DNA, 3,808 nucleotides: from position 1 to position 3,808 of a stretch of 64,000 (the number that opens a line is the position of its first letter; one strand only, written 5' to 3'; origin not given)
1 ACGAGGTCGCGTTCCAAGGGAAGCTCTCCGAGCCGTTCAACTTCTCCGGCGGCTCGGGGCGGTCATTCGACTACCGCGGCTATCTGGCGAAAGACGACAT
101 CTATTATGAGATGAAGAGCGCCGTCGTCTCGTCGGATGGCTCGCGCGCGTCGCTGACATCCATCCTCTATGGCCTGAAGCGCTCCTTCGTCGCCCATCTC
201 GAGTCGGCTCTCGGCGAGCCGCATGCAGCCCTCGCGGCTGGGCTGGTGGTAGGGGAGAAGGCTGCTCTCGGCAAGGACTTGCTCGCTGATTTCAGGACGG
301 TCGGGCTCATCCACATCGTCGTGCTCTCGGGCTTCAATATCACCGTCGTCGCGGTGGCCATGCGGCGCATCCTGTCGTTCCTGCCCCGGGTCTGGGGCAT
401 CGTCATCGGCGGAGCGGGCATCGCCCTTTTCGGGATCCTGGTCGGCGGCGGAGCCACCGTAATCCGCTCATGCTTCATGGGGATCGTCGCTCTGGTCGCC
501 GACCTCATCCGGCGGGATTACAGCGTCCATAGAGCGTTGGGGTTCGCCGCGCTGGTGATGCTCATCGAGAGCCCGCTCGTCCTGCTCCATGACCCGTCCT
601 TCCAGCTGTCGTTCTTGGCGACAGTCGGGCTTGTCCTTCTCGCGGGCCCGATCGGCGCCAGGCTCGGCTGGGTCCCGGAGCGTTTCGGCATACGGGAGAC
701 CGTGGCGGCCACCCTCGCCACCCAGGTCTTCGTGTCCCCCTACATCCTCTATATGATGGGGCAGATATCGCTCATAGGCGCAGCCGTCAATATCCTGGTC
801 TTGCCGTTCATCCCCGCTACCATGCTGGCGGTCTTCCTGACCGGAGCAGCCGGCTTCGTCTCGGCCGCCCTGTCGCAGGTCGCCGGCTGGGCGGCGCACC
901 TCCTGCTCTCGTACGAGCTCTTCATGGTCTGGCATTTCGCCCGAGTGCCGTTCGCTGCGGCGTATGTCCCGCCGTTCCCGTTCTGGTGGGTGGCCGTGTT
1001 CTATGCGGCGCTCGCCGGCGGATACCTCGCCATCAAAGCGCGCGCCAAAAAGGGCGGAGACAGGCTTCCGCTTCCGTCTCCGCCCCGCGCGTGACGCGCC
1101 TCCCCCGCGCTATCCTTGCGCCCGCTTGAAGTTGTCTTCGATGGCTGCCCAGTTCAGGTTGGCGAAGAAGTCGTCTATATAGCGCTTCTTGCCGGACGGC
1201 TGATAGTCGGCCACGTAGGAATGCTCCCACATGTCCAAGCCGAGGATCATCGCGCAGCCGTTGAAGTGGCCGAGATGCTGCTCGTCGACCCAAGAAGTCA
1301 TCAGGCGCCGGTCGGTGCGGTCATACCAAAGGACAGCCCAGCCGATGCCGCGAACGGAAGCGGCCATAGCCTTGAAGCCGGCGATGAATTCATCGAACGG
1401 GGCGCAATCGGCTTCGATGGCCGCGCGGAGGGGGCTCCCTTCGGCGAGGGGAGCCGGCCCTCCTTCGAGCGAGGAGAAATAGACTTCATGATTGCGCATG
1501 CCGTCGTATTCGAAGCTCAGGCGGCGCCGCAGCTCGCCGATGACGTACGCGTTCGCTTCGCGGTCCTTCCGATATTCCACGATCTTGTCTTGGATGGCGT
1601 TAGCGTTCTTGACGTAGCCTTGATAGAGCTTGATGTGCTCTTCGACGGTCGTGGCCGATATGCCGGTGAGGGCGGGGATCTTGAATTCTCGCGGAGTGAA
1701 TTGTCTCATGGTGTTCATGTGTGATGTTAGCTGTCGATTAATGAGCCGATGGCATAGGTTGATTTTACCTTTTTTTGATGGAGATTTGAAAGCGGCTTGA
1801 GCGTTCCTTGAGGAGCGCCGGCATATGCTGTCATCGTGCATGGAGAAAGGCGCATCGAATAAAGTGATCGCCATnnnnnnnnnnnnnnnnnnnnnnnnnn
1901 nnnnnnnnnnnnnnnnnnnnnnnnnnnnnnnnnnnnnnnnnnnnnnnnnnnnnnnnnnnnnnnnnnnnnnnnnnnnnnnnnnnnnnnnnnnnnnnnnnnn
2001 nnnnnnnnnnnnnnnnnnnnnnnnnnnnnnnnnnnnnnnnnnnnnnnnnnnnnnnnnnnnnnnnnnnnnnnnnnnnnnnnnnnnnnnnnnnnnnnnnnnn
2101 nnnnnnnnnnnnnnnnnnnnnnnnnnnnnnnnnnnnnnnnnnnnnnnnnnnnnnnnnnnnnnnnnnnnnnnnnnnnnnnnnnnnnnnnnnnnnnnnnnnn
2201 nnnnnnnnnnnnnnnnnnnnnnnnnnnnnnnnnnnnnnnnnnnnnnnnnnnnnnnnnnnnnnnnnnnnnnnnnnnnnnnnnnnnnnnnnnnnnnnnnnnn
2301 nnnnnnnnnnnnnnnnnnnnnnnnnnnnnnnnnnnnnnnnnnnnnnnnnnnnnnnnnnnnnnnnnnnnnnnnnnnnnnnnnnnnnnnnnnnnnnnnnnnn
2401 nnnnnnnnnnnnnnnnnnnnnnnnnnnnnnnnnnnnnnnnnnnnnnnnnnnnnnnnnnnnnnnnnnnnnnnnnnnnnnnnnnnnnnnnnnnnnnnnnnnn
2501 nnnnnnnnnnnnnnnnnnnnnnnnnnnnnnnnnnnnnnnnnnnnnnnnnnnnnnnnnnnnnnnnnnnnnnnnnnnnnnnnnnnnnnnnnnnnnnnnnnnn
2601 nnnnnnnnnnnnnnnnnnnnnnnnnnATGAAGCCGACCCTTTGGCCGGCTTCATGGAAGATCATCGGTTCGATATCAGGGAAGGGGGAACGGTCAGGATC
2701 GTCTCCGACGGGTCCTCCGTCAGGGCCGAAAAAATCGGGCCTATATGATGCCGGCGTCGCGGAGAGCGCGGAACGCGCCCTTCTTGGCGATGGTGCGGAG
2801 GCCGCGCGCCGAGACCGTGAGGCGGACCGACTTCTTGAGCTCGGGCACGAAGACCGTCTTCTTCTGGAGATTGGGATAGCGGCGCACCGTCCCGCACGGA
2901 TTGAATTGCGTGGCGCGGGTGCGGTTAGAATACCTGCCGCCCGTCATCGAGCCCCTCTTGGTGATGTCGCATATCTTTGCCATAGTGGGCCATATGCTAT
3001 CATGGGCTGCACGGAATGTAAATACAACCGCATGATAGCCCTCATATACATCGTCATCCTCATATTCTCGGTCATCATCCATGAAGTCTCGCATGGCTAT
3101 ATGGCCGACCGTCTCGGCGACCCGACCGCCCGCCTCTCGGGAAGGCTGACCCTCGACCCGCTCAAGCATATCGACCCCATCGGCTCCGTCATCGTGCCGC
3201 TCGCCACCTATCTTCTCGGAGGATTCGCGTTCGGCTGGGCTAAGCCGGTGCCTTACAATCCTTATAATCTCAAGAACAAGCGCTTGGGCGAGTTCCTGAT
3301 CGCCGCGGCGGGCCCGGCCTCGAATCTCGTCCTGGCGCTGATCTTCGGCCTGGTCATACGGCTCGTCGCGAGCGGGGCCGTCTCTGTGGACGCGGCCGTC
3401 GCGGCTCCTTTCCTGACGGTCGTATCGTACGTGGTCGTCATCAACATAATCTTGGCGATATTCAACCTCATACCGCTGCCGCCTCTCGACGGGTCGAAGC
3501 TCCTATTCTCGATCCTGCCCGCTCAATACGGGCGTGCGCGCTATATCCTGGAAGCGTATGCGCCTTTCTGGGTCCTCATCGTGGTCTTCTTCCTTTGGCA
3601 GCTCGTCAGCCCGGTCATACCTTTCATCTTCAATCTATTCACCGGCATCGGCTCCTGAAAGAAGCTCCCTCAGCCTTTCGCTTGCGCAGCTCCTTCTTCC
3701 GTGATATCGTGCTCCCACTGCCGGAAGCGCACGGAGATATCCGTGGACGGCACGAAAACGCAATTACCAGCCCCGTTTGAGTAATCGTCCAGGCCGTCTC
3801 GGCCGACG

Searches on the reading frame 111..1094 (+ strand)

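Call 85: search_protein_families(library=pfam, proteins=[window:111-1094:+], max_evalue=0.0001)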
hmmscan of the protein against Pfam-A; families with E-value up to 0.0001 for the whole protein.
window:111-1094:+ (327 aa): 1 family
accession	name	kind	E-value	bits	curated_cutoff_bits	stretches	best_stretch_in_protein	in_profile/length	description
PF03772.21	Competence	-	2.5e-45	155.4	23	1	45-309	1-268/270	Competence protein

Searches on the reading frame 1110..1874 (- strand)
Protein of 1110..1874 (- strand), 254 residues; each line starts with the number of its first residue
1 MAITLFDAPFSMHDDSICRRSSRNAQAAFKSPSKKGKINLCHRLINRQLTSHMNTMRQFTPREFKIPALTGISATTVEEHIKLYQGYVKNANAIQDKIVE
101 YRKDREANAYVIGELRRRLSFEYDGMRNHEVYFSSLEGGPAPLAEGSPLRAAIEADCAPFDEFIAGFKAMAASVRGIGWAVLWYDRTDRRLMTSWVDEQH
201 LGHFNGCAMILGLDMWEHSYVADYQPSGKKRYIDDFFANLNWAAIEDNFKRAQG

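Call 85: search_protein_families(library=pfam, proteins=[window:1110-1874:-], max_evalue=0.0001)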
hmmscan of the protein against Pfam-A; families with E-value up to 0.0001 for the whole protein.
window:1110-1874:- (254 aa): 2 families
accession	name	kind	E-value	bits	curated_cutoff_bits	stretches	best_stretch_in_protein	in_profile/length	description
PF02777.23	Sod_Fe_C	-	9.6e-21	74.2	20.9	1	148-247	4-101/102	Iron/manganese superoxide dismutases, C-terminal domain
PF00081.27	Sod_Fe_N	-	8.5e-07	29.8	27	1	72-136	18-81/82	Iron/manganese superoxide dismutases, alpha-hairpin domain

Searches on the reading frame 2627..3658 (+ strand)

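Call 85: search_protein_families(library=pfam, proteins=[window:2627-3658:+], max_evalue=0.0001)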
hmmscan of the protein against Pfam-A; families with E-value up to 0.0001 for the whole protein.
window:2627-3658:+ (343 aa): 1 family
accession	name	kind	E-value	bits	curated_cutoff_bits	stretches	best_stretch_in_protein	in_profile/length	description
PF02163.28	Peptidase_M50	-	8.6e-18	64.9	27.2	2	255-304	152-201/221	Peptidase family M50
